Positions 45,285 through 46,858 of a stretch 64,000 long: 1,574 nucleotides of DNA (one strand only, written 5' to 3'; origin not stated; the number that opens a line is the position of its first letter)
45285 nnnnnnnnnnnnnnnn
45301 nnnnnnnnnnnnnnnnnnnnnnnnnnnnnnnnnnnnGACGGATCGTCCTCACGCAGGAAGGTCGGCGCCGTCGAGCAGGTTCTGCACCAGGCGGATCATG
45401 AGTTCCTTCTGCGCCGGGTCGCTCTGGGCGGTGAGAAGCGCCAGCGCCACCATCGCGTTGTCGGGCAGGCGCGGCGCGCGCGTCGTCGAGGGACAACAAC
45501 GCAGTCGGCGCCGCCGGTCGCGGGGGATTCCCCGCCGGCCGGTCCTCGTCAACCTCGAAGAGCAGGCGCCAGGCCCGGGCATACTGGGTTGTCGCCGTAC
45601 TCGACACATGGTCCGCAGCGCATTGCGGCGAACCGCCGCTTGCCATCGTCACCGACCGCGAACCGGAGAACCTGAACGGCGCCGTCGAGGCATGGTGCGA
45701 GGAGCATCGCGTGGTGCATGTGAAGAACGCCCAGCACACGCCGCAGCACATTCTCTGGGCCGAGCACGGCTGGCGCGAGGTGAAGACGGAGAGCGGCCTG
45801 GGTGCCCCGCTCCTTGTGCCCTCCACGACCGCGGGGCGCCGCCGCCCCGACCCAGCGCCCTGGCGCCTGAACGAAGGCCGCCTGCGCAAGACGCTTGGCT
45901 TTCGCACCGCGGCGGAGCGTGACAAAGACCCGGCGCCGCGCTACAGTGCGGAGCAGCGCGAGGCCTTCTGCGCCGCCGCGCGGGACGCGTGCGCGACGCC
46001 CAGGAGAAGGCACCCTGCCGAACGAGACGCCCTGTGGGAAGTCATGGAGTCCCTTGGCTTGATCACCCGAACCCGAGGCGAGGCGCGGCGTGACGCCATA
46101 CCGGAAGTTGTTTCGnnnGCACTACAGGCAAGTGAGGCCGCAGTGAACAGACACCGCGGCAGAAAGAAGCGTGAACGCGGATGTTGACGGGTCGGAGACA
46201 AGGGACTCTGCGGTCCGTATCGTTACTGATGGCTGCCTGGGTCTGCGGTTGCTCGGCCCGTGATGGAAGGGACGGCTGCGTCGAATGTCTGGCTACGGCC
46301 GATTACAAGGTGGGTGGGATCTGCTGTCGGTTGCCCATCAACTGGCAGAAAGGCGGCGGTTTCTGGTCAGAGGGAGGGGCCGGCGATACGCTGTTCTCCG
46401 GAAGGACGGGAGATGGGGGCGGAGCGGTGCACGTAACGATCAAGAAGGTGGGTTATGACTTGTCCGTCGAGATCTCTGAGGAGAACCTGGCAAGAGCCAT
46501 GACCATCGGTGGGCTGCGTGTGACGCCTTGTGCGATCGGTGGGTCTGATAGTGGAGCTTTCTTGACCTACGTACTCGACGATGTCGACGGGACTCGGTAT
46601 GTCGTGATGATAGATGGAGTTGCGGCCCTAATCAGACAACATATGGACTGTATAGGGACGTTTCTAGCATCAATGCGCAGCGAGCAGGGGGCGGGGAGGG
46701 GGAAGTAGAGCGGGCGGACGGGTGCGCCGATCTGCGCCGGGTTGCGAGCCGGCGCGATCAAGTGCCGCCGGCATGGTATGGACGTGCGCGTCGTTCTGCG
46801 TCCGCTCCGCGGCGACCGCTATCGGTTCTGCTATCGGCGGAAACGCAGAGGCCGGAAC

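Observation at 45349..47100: Putative integrated-element scar: integrase-core remnant, low-GC lipoprotein gene and a tRNA 3'-end fragment with CCA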

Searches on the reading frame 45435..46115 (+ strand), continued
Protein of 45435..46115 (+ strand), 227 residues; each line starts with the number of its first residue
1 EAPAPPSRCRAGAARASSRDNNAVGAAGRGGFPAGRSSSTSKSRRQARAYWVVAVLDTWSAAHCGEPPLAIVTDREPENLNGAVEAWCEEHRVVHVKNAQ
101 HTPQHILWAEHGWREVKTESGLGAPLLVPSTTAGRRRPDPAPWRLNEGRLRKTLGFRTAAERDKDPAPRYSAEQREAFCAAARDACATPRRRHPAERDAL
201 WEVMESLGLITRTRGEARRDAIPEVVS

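Call 64: search_protein_families(library=ncbifam, proteins=[P0002, L005:7837-9147:+, L005:9220-9969:+, L005:5784-6347:-], max_evalue=0.1)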
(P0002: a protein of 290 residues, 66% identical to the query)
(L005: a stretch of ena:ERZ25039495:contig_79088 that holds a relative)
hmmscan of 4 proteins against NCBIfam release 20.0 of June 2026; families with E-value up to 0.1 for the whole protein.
P0002 (290 aa): 2 families
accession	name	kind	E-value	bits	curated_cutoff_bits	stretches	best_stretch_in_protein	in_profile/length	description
NF033577.2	transpos_IS481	equivalog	1.9e-14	53.8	224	1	5-214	70-279/284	IS481 family transposase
NF033516.0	transpos_IS3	equivalog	2.1e-12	46.9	160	1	2-215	156-365/369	IS3 family transposase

L005:7837-9147:+ (436 aa): 8 families
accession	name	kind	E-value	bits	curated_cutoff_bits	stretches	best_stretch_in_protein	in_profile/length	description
NF033577.2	transpos_IS481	equivalog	3.3e-41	141.7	224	2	93-297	2-199/284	IS481 family transposase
NF033516.0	transpos_IS3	equivalog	1.1e-27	97.3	160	2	154-295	132-284/369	IS3 family transposase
NF033594.2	transpos_ISNCY_2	equivalog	2.3e-15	56.7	250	1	101-295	7-196/368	ISNCY family transposase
NF047595.1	IS66_ISRel24_TnpA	equivalog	1.7e-12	47.9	74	2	86-138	3-54/113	IS66-like element accessory protein TnpA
NF033545.0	transpos_IS630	equivalog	3.7e-11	43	100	1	93-254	1-151/299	IS630 family transposase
NF047593.1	IS66_ISAeme5_TnpA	equivalog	1e-06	29.1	28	1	33-67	11-45/79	IS66 family insertion sequence element accessory protein TnpA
NF033546.1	transpos_IS21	equivalog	0.0012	18.4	160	1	103-300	7-191/294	IS21 family transposase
NF051866.1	CtrAInhibSciP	equivalog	0.07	13.3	100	0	28-71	38-81/90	CtrA inhibitor SciP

L005:9220-9969:+ (249 aa): 0 families

L005:5784-6347:- (187 aa): 3 families
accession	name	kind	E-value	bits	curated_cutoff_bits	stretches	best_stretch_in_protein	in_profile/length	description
NF033577.2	transpos_IS481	equivalog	2.8e-12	46.8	224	1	3-171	61-230/284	IS481 family transposase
NF033516.0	transpos_IS3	equivalog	1.9e-07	30.7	160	1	4-158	134-302/369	IS3 family transposase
NF033545.0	transpos_IS630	equivalog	9.8e-06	25.2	100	1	4-57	60-119/299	IS630 family transposase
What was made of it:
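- Closest known: IS481 / IS3-family insertion sequences. Same: The fragment's full-length homologue P0002 matches the IS481 and IS3 transposase models over the catalytic region (call 64).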

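Call 97: list_cluster_members(proteins=[P0001, P0002])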
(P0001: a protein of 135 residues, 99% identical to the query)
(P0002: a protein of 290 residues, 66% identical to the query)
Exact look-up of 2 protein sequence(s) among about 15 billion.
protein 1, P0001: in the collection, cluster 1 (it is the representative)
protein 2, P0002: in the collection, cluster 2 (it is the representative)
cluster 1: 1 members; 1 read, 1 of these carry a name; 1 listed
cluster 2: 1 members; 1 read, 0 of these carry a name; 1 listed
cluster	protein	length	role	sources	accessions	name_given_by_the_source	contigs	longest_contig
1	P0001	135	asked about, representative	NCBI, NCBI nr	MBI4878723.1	MAG: hypothetical protein HY812_03560 [Planctomycetes bacterium] | hypothetical protein [Planctomycetota bacterium]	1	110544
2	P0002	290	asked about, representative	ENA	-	-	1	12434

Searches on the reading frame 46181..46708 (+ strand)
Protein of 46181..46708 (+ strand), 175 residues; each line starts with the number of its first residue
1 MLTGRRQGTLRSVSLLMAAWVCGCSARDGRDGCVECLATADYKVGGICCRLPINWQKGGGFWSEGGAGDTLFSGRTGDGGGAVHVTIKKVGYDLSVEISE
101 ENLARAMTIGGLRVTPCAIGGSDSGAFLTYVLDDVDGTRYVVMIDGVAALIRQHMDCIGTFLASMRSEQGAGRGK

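Call 10: search_protein_families(library=pfam, proteins=[window:46181-46708:+], max_evalue=0.1)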
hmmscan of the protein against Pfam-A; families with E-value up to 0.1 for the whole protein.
window:46181-46708:+ (175 aa): 0 families

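Call 15: search_protein_families(library=pfam, proteins=[window:46181-46705:+], max_evalue=10)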
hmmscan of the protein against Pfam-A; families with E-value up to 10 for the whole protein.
seq(175 aa): 1 family
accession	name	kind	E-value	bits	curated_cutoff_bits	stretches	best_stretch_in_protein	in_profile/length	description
PF02261.22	Asp_decarbox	-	0.2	12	25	1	83-158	13-85/115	Aspartate decarboxylase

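Call 16: search_protein_families(library=phrogs, proteins=[window:46181-46705:+], max_evalue=10)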
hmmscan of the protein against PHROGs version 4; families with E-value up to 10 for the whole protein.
seq(175 aa): 1 family
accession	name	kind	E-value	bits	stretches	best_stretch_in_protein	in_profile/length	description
phrog_1606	-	unknown function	0.2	12.6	1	79-148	23-89/140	-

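Call 24: find_encoding_contigs(protein=window:46181-46708:+, flank=10000, max_places=6)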
Protein window:46181-46708:+ (175 aa): no gene with exactly this product is on record in the collection.

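Call 45: find_homologous_proteins(query=window:46181-46705:+, max_evalue=0.01)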
Query seq(175 aa) (175 aa): 2 proteins with E <= 0.01 among 113 candidates.
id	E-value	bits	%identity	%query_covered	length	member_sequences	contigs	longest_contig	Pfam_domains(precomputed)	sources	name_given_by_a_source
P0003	9.0e-76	271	99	71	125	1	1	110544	-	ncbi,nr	ncbi:MAG: hypothetical protein HY812_03565 [Planctomycetes bacterium]|nr:hypothetical protein [Planc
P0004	1.9e-63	231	68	95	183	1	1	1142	-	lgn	-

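Call 46: find_encoding_contigs(protein=P0004, flank=10000)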
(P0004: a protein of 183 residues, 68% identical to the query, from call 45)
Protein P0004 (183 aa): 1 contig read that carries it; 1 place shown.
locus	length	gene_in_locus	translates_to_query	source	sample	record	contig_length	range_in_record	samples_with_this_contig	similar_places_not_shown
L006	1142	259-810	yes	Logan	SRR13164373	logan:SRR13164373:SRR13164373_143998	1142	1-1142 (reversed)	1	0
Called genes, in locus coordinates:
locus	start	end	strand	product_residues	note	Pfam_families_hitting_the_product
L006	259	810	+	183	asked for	-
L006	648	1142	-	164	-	?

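Call 56: find_related_loci(query=P0004, collection=viral_contigs, flank=10000)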
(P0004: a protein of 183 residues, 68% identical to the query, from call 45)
Query P0004 (183 aa) in viral_contigs; peptide patterns used: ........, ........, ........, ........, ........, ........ (x = any residue, [..] = any of these).
No stretch of DNA in the collection matches any of the patterns.

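Call 64: search_protein_families(library=ncbifam, proteins=[P0004], max_evalue=0.1)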
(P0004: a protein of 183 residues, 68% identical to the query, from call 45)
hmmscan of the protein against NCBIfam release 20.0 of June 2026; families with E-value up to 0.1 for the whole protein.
P0004 (183 aa): 0 families
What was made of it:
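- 46127..46721 (+): orf175 module: a conserved 54-nt leader (46127-46180) plus ORF 46181-46708. The ORF is 175 aa and 58.7% GC, with a signal-peptide or lipobox-like N-terminus. It is an ORFan. No Pfam, PHROG or NCBIfam family (calls 10, 15, 16, 64).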

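Call 98: search_protein_representatives(protein=window:46181-46705:+)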
Query: 175 residues. Proteins with E-value up to 0.001 (for the whole library): 2; up to 1e-10: 2; up to 1e-30: 2. The best 2 are listed.
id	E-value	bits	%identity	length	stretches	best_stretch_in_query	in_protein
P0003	2.9e-76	271.3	99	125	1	51-175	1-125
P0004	5.9e-64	231.1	66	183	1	1-170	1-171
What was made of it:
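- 46127..46721 (+): The only relatives among 5.8 billion clustered proteins and 1.84 billion representatives are itself and P0004, at 66-68% aa identity (calls 45, 98).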
